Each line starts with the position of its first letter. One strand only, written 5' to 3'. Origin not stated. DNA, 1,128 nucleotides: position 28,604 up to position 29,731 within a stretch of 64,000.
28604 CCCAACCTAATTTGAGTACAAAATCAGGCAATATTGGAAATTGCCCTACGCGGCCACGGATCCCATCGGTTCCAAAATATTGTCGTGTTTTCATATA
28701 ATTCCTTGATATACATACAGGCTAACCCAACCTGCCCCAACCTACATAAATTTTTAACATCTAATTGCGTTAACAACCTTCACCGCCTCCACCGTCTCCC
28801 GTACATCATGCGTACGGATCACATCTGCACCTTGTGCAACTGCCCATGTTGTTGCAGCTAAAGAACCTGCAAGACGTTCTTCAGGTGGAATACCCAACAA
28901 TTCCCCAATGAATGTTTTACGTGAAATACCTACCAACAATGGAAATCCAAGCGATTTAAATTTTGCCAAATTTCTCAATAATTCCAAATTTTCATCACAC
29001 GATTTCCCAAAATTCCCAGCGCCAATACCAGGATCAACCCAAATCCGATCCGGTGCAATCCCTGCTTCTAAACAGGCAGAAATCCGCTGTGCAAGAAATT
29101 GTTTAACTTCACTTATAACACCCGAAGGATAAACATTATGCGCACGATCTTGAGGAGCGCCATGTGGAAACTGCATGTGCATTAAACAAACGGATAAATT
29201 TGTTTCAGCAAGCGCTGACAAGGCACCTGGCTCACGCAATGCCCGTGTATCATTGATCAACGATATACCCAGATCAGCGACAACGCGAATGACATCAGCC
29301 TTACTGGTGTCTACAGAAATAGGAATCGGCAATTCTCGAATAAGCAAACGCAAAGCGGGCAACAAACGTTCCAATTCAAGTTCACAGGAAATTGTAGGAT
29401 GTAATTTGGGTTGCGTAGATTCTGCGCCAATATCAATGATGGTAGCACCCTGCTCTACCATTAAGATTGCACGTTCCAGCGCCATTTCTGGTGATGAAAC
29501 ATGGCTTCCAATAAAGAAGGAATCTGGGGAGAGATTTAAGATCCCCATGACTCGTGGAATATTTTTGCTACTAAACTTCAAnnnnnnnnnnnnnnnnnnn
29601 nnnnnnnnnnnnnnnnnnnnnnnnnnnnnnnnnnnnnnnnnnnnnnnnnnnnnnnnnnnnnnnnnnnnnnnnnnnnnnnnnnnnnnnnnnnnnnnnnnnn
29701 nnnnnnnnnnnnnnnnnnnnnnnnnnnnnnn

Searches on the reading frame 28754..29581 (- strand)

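Call 53: search_protein_families(library=pfam, proteins=[window:28754-29581:-], max_evalue=0.00001)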
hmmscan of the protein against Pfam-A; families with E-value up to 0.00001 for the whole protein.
window:28754-29581:- (275 aa): 1 family
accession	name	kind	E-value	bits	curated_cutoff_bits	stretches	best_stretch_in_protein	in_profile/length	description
PF00809.28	Pterin_bind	-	3e-66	224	25.5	1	12-258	1-244/244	Pterin binding enzyme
